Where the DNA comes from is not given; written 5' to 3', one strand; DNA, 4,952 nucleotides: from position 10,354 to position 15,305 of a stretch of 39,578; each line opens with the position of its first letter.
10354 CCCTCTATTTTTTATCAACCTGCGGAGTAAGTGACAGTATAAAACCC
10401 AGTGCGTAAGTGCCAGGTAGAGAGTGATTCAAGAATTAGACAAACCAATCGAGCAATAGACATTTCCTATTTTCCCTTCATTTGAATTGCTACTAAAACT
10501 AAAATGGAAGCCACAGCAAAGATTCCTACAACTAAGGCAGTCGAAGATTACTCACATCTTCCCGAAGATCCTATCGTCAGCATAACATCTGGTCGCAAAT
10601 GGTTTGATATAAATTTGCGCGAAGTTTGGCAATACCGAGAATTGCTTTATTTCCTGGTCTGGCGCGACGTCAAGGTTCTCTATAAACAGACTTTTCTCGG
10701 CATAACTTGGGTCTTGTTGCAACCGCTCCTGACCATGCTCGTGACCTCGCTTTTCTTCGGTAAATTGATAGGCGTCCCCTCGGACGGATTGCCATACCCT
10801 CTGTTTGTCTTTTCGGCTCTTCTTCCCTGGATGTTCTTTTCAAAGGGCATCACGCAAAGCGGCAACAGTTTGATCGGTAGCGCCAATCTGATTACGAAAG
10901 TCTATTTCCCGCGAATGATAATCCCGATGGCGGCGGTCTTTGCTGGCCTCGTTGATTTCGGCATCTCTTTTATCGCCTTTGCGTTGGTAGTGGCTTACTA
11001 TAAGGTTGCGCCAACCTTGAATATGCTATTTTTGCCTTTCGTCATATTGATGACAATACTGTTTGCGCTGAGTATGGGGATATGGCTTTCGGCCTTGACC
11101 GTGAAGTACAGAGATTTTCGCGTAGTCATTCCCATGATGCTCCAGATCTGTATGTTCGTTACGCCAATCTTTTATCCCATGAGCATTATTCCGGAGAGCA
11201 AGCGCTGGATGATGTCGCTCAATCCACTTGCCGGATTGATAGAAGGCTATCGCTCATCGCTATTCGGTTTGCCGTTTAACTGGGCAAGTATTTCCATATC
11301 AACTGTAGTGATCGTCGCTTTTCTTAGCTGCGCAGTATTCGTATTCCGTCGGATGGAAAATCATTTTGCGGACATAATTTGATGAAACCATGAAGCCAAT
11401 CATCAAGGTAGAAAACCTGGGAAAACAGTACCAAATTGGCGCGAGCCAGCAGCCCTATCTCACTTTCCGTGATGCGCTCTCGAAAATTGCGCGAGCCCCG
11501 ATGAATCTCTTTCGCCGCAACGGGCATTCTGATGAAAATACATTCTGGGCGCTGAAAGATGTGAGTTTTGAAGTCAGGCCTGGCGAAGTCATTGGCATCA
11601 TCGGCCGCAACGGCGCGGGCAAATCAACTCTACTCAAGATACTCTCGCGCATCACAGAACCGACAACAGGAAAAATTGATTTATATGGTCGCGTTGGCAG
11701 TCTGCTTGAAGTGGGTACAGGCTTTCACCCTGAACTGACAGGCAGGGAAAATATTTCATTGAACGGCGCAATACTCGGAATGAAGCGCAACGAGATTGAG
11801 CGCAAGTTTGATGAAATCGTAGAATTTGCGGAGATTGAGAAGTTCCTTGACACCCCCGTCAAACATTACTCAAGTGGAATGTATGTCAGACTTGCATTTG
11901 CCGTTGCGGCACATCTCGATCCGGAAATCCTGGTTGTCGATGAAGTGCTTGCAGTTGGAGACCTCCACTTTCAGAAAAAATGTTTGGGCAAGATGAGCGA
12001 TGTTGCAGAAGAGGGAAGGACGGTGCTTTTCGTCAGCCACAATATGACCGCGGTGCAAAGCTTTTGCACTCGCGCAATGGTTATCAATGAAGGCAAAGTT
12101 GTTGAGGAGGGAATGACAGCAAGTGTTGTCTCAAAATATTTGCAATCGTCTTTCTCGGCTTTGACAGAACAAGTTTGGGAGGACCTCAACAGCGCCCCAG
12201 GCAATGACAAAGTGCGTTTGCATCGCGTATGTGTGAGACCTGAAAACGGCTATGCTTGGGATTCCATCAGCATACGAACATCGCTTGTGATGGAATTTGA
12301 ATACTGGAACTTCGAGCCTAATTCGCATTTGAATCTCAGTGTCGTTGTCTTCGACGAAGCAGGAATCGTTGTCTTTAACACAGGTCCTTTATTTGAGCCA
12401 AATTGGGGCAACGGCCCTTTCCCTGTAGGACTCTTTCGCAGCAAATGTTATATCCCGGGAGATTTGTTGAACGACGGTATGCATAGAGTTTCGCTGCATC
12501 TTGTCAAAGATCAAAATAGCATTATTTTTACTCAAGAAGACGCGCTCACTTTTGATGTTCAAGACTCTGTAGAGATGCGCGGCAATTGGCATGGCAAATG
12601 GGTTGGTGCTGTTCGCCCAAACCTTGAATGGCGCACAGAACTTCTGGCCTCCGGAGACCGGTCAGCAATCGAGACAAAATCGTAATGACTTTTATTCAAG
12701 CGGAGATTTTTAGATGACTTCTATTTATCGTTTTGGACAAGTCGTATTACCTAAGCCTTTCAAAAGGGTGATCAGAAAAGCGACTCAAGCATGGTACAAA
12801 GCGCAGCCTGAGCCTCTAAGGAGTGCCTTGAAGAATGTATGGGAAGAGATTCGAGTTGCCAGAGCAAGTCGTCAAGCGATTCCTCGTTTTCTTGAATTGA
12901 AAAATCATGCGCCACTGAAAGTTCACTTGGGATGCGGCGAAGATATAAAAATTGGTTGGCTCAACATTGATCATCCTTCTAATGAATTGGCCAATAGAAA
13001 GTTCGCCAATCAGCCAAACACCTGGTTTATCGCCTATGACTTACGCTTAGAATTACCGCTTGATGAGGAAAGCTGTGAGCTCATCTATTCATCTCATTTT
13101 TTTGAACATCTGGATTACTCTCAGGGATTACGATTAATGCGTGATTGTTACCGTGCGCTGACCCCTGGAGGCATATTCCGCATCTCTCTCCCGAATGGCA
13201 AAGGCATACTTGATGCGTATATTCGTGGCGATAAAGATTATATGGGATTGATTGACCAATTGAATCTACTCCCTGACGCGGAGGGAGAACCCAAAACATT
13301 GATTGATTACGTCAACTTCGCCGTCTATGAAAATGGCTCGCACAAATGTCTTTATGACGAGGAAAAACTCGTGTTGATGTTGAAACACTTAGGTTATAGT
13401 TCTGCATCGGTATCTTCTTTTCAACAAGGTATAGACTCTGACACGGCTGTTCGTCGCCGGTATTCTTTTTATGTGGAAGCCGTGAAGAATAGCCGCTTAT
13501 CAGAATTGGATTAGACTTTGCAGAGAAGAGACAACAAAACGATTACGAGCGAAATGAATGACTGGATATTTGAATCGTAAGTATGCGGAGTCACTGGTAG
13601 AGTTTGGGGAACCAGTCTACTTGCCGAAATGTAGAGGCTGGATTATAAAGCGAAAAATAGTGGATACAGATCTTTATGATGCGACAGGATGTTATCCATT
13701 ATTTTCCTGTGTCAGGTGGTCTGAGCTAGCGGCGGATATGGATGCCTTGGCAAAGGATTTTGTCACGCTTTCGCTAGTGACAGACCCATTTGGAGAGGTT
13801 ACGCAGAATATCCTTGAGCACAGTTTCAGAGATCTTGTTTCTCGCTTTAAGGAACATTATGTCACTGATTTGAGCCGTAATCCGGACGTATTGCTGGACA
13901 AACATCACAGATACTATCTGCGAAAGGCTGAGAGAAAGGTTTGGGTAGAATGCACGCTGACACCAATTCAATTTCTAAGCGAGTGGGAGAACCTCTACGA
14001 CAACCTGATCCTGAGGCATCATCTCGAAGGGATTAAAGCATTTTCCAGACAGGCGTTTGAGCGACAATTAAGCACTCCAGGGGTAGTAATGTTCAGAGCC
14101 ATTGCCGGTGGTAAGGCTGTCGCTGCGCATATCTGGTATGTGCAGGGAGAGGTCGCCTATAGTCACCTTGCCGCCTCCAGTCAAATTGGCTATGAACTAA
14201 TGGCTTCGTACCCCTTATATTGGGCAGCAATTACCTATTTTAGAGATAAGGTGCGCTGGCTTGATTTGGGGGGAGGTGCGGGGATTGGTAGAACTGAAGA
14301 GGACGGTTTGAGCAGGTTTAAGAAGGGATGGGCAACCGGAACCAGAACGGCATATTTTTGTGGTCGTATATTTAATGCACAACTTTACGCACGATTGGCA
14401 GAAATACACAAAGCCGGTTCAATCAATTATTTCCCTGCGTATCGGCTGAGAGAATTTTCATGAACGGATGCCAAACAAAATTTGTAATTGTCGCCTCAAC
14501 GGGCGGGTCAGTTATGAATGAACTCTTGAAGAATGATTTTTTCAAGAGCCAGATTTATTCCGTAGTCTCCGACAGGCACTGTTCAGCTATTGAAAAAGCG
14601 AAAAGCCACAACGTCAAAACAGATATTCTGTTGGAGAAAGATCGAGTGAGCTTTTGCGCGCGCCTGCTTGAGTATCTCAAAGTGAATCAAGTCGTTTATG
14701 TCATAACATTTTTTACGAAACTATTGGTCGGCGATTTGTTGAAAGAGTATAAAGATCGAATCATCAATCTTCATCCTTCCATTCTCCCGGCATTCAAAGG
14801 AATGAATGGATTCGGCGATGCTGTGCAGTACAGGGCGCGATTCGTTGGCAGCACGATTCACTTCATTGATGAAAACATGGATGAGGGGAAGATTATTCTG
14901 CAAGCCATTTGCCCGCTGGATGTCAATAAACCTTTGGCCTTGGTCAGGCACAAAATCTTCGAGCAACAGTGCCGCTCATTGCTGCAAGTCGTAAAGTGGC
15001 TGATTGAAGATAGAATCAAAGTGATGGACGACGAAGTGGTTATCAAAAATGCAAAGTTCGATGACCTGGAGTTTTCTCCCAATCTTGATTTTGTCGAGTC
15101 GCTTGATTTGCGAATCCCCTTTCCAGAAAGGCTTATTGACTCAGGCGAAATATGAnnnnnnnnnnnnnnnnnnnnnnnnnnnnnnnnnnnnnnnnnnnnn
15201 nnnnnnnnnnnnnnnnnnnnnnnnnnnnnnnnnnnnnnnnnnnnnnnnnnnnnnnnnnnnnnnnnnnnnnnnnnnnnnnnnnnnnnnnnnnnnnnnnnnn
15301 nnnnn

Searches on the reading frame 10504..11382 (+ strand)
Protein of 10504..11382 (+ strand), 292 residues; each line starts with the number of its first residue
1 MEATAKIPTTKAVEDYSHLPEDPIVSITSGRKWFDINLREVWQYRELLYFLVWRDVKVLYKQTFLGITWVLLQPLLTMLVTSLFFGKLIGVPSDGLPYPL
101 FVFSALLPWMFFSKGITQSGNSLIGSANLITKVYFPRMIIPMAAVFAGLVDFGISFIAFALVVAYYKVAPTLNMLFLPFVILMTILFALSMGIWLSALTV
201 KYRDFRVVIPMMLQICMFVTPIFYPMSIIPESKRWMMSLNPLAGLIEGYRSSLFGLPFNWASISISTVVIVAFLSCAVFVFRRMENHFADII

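Call 40: search_protein_families(library=pfam, proteins=[window:10504-11382:+], max_evalue=0.001)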
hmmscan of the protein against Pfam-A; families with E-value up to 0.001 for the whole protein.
window:10504-11382:+ (292 aa): 1 family
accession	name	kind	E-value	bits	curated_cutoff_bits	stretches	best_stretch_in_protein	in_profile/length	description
PF01061.29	ABC2_membrane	-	1.6e-21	77.2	26.9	1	47-254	2-211/211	ABC-2 type transporter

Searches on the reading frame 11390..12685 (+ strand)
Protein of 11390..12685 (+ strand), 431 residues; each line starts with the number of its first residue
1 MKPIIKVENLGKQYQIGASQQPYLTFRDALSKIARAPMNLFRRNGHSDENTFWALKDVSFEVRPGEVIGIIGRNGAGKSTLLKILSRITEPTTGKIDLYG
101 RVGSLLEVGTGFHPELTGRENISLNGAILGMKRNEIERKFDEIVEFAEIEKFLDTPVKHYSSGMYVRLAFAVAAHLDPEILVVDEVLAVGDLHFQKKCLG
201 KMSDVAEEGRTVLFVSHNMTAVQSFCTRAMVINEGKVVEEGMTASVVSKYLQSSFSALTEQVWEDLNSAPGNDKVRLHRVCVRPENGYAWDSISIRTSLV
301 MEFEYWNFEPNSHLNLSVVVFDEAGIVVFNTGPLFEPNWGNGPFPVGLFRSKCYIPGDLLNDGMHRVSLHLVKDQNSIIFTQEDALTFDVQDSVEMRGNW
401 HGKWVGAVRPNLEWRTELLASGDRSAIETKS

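Call 40: search_protein_families(library=pfam, proteins=[window:11390-12685:+], max_evalue=0.001)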
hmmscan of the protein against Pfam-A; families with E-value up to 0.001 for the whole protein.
window:11390-12685:+ (431 aa): 2 families
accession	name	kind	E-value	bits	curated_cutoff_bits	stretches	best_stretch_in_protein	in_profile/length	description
PF00005.33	ABC_tran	-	6.9e-24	85.4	25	1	55-186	1-135/137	ABC transporter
PF13304.12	AAA_21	-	2e-06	28.5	27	1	68-88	2-22/304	AAA domain, putative AbiEii toxin, Type IV TA system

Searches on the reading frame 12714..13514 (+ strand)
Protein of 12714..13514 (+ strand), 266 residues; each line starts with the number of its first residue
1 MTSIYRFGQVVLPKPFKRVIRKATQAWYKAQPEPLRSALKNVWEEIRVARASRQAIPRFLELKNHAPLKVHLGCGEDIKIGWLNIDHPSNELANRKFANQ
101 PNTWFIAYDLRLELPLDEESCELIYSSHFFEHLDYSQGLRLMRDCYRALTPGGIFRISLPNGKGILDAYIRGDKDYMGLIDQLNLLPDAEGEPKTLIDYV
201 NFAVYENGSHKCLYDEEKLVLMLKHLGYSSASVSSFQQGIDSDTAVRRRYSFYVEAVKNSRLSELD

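Call 40: search_protein_families(library=pfam, proteins=[window:12714-13514:+], max_evalue=0.001)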
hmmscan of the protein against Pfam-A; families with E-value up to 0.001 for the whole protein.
window:12714-13514:+ (266 aa): 3 families
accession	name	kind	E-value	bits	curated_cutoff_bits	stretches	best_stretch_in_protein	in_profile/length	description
PF08241.18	Methyltransf_11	-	6.5e-08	33.6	21.2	1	84-156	25-94/95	Methyltransferase domain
PF13649.12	Methyltransf_25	-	3.7e-06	28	27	1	84-153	28-97/97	Methyltransferase domain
PF13489.12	Methyltransf_23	-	0.00022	21.4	27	1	95-229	72-160/164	Methyltransferase domain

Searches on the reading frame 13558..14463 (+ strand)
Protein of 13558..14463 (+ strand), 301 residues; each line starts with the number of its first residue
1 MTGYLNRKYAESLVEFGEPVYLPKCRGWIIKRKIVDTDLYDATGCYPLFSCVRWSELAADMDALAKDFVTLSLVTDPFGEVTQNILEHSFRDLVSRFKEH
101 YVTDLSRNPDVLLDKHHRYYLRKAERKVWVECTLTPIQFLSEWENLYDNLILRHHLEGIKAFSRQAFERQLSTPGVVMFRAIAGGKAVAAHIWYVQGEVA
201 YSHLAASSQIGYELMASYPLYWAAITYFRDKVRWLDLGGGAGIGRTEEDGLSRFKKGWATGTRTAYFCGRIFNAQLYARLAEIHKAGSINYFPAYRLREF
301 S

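Call 41: search_protein_families(library=pfam, proteins=[window:13558-14463:+], max_evalue=0.001)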
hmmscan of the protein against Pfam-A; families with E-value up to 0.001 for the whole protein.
window:13558-14463:+ (301 aa): 1 family
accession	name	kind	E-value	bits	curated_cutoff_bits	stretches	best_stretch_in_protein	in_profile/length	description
PF13480.13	Acetyltransf_6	-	2.9e-05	24.7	22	1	158-241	54-138/143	Acetyltransferase (GNAT) domain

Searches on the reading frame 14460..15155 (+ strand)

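Call 41: search_protein_families(library=pfam, proteins=[window:14460-15155:+], max_evalue=0.001)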
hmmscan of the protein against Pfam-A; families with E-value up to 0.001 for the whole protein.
window:14460-15155:+ (231 aa): 1 family
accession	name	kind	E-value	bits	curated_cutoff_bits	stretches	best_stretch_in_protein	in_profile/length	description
PF00551.24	Formyl_trans_N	-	5.1e-23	82.2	26.1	1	8-177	3-180/181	Formyl transferase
